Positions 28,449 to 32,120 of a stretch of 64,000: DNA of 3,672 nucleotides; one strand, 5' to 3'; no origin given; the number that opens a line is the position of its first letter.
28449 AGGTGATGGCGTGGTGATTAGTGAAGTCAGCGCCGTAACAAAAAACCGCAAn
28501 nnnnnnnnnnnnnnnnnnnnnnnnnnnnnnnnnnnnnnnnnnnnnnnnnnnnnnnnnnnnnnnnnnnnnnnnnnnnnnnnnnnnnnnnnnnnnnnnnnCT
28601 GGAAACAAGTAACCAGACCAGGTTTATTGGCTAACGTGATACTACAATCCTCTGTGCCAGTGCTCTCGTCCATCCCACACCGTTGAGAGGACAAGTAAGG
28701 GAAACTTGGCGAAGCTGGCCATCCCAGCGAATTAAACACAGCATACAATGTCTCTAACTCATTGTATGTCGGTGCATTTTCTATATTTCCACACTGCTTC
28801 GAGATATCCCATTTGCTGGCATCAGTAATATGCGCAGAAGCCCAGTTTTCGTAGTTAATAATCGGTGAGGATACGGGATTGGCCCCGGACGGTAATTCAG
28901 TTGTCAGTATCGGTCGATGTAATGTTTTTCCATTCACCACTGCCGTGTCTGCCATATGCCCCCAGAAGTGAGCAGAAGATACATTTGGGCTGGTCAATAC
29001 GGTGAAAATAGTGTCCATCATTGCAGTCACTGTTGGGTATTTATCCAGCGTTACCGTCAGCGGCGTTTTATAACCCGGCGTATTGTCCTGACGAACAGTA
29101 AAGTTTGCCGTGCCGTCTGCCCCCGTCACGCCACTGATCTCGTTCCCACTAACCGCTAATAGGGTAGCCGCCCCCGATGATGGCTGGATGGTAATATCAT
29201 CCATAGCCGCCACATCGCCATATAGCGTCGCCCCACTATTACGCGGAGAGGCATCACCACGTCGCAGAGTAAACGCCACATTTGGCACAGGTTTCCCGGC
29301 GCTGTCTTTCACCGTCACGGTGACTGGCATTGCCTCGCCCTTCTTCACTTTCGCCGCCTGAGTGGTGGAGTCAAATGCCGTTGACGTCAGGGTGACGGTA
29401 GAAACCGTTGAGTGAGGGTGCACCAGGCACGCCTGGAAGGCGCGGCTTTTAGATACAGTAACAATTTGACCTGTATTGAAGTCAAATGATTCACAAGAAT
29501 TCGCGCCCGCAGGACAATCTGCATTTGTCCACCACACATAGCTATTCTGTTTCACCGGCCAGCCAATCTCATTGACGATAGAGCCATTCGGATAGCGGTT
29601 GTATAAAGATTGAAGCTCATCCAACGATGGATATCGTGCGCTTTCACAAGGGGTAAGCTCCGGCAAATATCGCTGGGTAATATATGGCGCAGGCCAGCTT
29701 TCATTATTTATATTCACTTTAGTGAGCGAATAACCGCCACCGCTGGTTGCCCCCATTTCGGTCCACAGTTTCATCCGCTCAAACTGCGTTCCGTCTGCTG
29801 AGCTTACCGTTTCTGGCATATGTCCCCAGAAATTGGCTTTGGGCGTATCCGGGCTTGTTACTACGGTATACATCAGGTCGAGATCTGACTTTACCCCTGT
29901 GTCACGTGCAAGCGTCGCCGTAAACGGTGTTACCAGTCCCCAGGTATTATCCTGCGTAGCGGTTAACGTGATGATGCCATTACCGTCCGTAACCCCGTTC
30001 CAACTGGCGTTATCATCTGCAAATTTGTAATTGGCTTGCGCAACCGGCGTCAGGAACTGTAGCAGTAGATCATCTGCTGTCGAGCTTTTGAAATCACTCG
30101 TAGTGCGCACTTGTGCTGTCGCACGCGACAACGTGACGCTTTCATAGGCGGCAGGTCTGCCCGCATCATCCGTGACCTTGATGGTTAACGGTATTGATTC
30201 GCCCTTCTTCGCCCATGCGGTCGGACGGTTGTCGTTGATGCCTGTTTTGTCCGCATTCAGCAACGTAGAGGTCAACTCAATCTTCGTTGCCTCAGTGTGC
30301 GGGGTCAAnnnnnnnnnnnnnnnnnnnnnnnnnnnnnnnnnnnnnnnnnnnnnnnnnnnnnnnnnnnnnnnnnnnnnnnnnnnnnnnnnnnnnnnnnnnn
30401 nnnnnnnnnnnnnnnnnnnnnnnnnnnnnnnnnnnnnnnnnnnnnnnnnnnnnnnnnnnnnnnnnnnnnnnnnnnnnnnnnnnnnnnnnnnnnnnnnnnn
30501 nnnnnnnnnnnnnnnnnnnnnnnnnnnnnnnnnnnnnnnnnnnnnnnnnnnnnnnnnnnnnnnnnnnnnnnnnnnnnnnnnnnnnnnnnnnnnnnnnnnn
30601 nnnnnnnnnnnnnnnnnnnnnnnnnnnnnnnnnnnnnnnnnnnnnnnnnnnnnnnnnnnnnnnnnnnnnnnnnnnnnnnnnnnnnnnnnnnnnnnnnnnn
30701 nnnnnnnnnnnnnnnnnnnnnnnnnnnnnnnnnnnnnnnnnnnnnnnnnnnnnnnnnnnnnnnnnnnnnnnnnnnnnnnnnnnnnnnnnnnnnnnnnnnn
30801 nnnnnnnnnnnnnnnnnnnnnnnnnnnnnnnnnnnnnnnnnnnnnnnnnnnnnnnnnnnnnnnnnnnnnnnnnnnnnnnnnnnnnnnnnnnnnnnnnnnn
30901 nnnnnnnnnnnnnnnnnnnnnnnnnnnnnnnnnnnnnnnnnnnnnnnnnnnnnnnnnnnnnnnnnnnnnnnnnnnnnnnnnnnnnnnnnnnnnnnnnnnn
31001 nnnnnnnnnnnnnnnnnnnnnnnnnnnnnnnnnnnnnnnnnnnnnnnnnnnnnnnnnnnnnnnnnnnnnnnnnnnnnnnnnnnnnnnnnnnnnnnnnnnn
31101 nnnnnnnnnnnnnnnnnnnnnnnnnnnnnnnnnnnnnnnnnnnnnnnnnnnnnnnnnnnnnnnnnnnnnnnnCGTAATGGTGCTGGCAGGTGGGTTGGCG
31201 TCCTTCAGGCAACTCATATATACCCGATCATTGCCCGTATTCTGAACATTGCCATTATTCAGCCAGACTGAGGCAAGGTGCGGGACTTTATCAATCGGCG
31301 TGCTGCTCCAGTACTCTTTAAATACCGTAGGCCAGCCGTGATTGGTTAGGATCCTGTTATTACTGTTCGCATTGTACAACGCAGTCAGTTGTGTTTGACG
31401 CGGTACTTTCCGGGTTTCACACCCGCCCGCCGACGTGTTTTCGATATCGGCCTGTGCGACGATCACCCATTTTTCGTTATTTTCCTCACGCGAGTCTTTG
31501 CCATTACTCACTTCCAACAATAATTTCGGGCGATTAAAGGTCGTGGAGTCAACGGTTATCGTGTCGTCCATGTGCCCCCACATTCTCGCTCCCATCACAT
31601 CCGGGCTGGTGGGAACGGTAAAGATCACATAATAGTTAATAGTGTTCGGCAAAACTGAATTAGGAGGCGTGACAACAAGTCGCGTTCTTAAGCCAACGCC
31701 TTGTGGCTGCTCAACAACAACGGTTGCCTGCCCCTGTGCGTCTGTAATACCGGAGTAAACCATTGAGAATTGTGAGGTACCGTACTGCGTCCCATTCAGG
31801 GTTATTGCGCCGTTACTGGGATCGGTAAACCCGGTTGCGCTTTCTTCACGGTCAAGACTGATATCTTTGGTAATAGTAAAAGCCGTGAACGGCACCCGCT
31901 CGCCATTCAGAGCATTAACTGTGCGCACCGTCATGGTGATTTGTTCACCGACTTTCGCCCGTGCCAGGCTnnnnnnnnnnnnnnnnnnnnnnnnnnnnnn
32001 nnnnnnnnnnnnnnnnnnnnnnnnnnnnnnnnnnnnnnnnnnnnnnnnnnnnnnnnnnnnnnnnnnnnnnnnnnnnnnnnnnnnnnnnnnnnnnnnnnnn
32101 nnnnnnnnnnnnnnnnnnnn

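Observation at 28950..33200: Six copies of a roughly 270-300 aa module with an invariant FTV-TSP(D/N)...(F/M)WGHM core in the RatA-like protein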

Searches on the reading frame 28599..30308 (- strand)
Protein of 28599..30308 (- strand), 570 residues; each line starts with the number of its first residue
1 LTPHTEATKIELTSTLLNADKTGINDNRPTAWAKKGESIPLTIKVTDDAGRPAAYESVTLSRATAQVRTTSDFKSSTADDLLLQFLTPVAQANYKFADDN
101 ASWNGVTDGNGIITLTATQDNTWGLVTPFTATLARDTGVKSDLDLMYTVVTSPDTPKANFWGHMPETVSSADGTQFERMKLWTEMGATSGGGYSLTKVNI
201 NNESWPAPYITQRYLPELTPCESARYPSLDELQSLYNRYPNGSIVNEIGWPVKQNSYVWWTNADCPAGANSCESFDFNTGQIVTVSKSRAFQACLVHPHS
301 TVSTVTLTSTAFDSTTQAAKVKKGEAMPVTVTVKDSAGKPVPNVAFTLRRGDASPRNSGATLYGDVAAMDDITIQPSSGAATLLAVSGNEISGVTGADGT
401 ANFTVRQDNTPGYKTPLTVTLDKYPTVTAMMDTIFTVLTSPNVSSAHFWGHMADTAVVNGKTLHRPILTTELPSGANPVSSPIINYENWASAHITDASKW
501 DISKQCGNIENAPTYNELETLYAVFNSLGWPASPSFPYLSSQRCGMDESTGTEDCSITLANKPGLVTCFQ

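Call 12: search_protein_families(proteins=[window:28599-30308:-], library=ncbifam, max_evalue=0.01)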
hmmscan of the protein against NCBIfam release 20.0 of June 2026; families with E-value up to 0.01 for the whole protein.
window:28599-30308:- (570 aa): 3 families
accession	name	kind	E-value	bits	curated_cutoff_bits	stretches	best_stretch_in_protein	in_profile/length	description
NF011844.0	PRK15316.1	equivalog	2.3e-240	800.9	3870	1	2-570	2126-2683/2683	RatA-like protein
NF011842.0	PRK15314.1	equivalog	4.6e-122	408.5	4079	1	9-569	1872-2434/2435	DUF823/DUF824 repeat adhesin RatB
NF011843.1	PRK15315.1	equivalog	6.5e-79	265.9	3700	1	2-568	1282-1857/1860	DUF823/DUF824 repeat adhesin RatA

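Call 14: profile_search(protein=window:28599-30308:-)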
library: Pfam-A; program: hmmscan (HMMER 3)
A. the first sequence (570 residues): domains with independent E <= 10: 16; with E <= 0.001: 4
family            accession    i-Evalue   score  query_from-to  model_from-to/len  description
InvE_AD           PF05689.17    3.8e-26    92.5     153-294         1-135/136  Adhesion domain
BIg21             PF05688.17    6.9e-25    88.1     324-438         1-109/109  Bacterial Immunoglobulin-like 21
InvE_AD           PF05689.17    6.1e-18    66.0     441-545         1-107/136  Adhesion domain
BIg21             PF05688.17    8.7e-18    65.3      36-150         1-109/109  Bacterial Immunoglobulin-like 21
Lcl_C             PF07603.17      0.032    14.9     225-296        46-116/117  Lcl C-terminal domain
Phage_tube_C      PF20608.4        0.15    12.9     295-352         2-59/82  Phage tail tube protein C-terminal domain
Big_1             PF02369.22       0.19    12.3      29-77          9-56/93  Bacterial Ig-like domain (group 1)
MG4               PF17789.7        0.97    10.1     328-409        15-64/95  Macroglobulin domain MG4
Cadherin-like     PF12733.13        1.3     9.9     283-338        20-76/89  Cadherin-like beta sandwich domain
CCDC158           PF15921.10        1.4     7.2     270-350       990-1067/1112  Coiled-coil domain-containing protein 158
DUF4442           PF14539.12        2.1     9.0     315-348        97-130/132  Domain of unknown function (DUF4442)
CarboxypepD_reg   PF13620.12        3.7     8.4     329-354         2-27/82  Carboxypeptidase regulatory-like domain
Big_1             PF02369.22        5.4     7.6     316-375         8-41/93  Bacterial Ig-like domain (group 1)
CarboxypepD_reg   PF13620.12        6.3     7.7      42-71          3-34/82  Carboxypeptidase regulatory-like domain
DUF4198           PF10670.15        6.6     7.2     317-405       139-195/209  Domain of unknown function (DUF4198)
DUF4198           PF10670.15        8.3     6.9      91-126       169-204/209  Domain of unknown function (DUF4198)

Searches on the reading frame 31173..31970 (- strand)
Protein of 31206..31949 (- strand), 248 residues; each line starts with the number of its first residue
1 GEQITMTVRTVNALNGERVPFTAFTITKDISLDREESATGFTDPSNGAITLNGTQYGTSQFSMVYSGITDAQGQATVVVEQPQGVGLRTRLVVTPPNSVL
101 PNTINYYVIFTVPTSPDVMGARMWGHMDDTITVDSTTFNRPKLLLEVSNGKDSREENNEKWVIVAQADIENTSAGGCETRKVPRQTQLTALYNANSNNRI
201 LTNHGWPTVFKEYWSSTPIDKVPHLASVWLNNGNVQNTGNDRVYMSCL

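Call 17: search_solved_structures(query=window:31206-31949:-, max_evalue=1, show_alignments=3)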
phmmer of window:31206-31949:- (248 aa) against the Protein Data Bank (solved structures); distinct sequences matched with E-value up to 1: 1.
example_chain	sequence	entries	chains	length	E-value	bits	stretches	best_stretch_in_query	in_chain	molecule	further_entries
5n40_A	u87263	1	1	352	2.4e-23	85.9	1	45-236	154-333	Putative invasin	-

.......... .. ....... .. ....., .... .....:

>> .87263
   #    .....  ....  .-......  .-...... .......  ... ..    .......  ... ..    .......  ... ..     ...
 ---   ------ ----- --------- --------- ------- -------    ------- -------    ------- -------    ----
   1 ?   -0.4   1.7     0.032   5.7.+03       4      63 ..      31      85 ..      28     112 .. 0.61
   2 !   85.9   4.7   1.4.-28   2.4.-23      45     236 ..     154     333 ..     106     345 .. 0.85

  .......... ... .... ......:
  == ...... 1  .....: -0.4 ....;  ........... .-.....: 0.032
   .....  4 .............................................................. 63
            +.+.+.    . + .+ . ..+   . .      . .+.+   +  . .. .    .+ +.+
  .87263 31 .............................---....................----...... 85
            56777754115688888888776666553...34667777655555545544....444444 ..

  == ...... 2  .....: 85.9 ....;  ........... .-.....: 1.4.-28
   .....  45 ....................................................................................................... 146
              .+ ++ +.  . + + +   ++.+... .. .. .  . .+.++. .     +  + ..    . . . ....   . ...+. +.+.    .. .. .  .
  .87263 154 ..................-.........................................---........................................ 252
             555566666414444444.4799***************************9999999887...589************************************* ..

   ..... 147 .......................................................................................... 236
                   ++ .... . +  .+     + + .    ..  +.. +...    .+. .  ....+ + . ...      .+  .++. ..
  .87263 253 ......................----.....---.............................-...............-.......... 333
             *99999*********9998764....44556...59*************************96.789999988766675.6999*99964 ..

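Call 39: search_solved_structures(query=A1, max_evalue=10, show_alignments=2)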
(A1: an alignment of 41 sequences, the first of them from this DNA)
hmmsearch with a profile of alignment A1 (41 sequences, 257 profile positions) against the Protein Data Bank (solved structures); distinct sequences matched with E-value up to 10: 3.
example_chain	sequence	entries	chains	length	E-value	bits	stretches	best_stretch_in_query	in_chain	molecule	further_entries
5n40_A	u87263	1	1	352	6.9e-71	242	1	4-248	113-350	Putative invasin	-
8wac_A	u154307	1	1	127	0.3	13.8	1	4-66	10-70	Agarase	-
8cxj_D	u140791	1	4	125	2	11.1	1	4-32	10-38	Surface protein R28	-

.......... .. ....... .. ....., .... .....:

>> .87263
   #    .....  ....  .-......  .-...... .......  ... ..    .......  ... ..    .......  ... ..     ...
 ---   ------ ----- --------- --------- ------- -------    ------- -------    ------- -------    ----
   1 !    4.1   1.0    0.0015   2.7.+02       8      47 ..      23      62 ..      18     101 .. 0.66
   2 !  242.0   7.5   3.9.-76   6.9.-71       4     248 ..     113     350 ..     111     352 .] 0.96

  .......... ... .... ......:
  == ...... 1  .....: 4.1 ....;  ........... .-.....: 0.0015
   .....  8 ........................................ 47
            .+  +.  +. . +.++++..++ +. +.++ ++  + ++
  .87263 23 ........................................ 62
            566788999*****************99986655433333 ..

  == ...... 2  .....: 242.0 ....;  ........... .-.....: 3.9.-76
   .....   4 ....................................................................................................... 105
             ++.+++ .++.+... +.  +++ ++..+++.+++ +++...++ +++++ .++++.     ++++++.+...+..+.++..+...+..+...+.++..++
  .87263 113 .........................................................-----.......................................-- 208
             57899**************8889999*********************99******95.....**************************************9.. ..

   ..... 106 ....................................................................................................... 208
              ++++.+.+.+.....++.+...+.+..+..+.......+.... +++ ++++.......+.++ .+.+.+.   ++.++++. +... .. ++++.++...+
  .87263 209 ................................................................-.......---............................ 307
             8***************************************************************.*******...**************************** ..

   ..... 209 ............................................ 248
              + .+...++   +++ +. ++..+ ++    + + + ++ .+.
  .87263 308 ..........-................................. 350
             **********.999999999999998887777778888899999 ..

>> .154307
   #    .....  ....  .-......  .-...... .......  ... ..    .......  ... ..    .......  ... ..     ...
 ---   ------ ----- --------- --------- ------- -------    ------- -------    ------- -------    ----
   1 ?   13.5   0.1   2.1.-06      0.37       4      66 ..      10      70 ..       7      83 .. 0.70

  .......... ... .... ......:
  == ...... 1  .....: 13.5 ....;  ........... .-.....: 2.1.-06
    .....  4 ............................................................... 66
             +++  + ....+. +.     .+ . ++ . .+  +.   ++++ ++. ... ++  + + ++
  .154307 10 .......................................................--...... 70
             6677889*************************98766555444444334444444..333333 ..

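Call 42: predict_structure(alignment_id=A1)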
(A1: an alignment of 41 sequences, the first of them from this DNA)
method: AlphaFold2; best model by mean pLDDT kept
length: 266 residues; sequences in the alignment: 41
mean_pLDDT: 92.8   pTM: 0.88
mean pLDDT of the five models: 92.8, 92.1, 92.0, 91.6, 91.5
residues with pLDDT >= 90: 218; 70-90: 34; 50-70: 14; < 50: 0
segments of 3 or more residues with pLDDT < 50: none
pLDDT, mean of each block of 10 residues (from residue 1): 94 95 95 92 78 87 76 95 97 94 75 96 97 98 98 95 97 97 97 98 97 98 91 97 93 97 76
secondary structure, 60 per line:
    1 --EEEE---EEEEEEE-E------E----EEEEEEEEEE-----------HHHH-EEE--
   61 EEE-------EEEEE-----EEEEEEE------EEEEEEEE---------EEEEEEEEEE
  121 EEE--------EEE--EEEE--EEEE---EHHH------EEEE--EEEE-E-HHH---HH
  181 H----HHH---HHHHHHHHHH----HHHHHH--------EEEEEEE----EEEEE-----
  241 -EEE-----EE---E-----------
elements in order: E3-6 E10-16 E30-39 H51-54 E56-58 E61-63 E71-75 E81-87 E94-101 E111-123 E132-134 E137-140 E143-146 E160-163 E166-169 H192-201 H206-211 E220-226 E231-235 E242-244

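Call 44: fold_search(model_id=the predicted structure, library=pdb)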
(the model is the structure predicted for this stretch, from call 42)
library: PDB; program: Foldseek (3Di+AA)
matches with E <= 10: 1519; with E <= 0.001: 15
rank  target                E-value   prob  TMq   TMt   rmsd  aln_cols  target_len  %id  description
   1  5n40                  7.9e-21  1.00  0.80  0.61   2.3       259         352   31  Structure of Yersinia pseudotuberculosis adhesin InvE (released 2017-04-12)
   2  2os7_E                5.4e-05  1.00  0.24  0.30  10.3       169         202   11  Caf1M periplasmic chaperone tetramer (released 2007-04-17)
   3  1f00                  5.8e-05  1.00  0.28  0.26  15.2       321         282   13  CRYSTAL STRUCTURE OF C-TERMINAL 282-RESIDUE FRAGMENT OF ENTEROPATHOGENIC E. COLI INTIMIN (released 2000-07-12)
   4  2os7_C                6.1e-05  1.00  0.25  0.31  10.2       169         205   10  Caf1M periplasmic chaperone tetramer (released 2007-04-17)
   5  4ay0_B                1.9e-04  1.00  0.25  0.33  10.0       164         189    8  High resolution crystal structure of the monomeric subunit-free Caf1M chaperone (released 2012-09-26)
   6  6rpt_A                5.2e-04  1.00  0.27  0.56   4.3       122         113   16  Structure of tick complement inhibitor CirpT1 complexed with macroglobubulin domain 4 of human complement C5 (released 2020-01-08)
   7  4ncd                  6.5e-04  1.00  0.29  0.35  11.5       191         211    9  Crystal Structure of Class 5 Fimbriae Chaperone CfaA (released 2014-08-27)
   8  5k93_A                7.3e-04  1.00  0.25  0.30   7.8       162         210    9  PapD wild-type chaperone (released 2016-07-20)
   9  3sqb_E                7.3e-04  0.97  0.24  0.32  10.1       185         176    9  Structure of the major type 1 pilus subunit FimA bound to the FimC chaperone (released 2012-05-30)
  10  8k2h_A                7.7e-04  1.00  0.28  0.15   7.8       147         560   10  Crystal structure of Group 2Oligosaccharide/Monosaccharide-releasing beta-N-acetylhexosaminidase NgaAt from Arabidopsi (released 2024-04-24)
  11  6tpl_B                7.7e-04  0.99  0.27  0.36  10.9       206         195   16  D0-D1 domain of Intimin (released 2021-01-13)
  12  6tqd_F                8.7e-04  1.00  0.26  0.34   4.6       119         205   18  D00-D0 domain of Intimin (released 2021-01-13)
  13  6tqd_B                8.7e-04  1.00  0.26  0.33   4.3       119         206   18  D00-D0 domain of Intimin (released 2021-01-13)
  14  6fvi                  8.7e-04  0.99  0.21  0.33   6.9       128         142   14  ASH / PapD-like domain of human CEP192 (PapD-like domain 7) (released 2019-03-20)
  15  4y2o_A                9.2e-04  1.00  0.30  0.36  11.2       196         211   11  Structure of CFA/I pili chaperone-major subunit complex (CfaA-CfaB) (released 2016-08-10)
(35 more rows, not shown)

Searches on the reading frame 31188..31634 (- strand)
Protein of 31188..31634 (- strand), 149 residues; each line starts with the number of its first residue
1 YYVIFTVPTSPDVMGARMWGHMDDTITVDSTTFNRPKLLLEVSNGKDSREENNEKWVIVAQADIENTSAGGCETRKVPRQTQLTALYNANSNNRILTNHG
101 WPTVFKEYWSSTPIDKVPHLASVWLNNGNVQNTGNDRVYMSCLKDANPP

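Call 32: search_protein_representatives(protein=window:31188-31634:-)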
Query: 149 residues. Proteins with E-value up to 0.001 (for the whole library): 136; up to 1e-10: 48; up to 1e-30: 15. The best 136 are listed.
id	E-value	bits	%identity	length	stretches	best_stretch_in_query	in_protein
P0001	1.2e-155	528.6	43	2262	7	1-149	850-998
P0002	3.5e-154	523.7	42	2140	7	1-149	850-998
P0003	1.0e-130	447.6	38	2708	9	3-148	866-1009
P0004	6.9e-115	396.2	39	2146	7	3-148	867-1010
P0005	3.5e-109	377.7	39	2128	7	1-148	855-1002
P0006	7.2e-104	360.4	40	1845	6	3-148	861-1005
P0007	6.1e-102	354.2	41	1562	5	1-148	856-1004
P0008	1.5e-100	349.6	43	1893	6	3-148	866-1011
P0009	2.8e-87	306.6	46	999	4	1-147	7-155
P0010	1.1e-58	213.8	59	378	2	18-149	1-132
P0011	1.2e-57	210.3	39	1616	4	3-114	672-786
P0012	5.7e-47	175.7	39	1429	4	3-112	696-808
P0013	1.3e-36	142.1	37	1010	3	2-129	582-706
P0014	1.3e-34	135.5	34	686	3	3-145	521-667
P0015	2.2e-31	125.1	43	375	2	3-115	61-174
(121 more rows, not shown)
